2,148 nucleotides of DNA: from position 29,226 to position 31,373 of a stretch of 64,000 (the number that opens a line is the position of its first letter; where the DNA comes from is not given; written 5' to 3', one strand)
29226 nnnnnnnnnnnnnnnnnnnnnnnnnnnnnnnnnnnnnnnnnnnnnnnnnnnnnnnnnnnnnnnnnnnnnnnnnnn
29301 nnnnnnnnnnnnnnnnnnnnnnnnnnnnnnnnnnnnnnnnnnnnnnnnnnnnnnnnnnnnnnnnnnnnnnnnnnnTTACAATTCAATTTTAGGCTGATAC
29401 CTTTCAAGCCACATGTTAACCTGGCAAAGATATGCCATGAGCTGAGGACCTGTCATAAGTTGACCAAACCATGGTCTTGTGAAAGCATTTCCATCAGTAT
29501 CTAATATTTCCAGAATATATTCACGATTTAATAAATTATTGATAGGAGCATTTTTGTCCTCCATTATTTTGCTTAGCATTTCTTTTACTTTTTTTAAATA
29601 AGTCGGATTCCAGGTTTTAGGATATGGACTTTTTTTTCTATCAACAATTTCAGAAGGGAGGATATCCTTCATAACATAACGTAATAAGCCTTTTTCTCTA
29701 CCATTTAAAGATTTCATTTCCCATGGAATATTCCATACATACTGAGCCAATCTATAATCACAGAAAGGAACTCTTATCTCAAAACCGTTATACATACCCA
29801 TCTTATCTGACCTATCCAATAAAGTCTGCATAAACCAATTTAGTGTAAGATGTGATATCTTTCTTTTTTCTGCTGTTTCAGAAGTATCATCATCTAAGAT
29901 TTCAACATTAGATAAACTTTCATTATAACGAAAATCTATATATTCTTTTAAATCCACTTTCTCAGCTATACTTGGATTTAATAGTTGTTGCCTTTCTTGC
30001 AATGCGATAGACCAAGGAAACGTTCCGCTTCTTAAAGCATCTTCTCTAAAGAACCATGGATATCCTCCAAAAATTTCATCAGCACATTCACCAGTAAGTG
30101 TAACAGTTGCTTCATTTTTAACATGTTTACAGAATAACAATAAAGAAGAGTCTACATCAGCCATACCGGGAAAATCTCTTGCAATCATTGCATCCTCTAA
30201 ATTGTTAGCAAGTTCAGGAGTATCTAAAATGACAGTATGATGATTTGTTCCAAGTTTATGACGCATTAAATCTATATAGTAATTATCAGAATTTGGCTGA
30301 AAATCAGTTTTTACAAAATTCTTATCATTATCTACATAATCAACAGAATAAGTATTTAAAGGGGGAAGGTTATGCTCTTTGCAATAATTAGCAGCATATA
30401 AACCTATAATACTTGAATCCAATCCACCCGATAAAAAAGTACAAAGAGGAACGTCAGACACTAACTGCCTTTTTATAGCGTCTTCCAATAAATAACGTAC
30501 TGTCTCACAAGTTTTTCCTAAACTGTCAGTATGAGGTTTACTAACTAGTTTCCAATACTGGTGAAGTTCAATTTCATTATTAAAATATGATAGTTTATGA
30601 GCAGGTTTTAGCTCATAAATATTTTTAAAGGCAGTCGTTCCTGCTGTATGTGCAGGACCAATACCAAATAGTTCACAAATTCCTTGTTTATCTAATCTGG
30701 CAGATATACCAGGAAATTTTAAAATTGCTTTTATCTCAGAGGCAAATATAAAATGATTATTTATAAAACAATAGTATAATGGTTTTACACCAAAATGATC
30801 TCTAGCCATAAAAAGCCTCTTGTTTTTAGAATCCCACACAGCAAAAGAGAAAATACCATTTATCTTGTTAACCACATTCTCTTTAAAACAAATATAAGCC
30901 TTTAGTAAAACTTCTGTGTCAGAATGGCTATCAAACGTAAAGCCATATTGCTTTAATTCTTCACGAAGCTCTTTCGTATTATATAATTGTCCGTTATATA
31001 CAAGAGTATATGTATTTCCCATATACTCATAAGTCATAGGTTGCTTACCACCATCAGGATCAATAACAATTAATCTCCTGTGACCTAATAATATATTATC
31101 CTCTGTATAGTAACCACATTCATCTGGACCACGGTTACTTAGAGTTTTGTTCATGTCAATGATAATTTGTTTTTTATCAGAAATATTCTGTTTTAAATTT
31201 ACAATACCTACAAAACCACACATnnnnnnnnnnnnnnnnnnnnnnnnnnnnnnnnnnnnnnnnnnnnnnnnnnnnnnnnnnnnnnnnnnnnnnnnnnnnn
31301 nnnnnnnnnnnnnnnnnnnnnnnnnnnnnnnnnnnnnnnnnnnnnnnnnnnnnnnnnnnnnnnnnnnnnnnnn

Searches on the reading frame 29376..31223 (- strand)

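Call 8: search_protein_families(library=pfam, proteins=[window:29376-31223:-], max_evalue=0.01)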
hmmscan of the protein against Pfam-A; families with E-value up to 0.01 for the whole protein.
window:29376-31223:- (615 aa): 4 families
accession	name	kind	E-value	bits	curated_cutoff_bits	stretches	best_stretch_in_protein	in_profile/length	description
PF00733.27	Asn_synthase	-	8.3e-87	292.5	21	1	242-607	2-354/354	Asparagine synthase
PF13537.11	GATase_7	-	6.5e-44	149.3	25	1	48-168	1-122/123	Glutamine amidotransferase domain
PF13522.11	GATase_6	-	7.2e-38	130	27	1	33-163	1-130/130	Glutamine amidotransferase domain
PF12481.13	DUF3700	-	4.7e-07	30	27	1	75-167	80-176/228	Aluminium induced protein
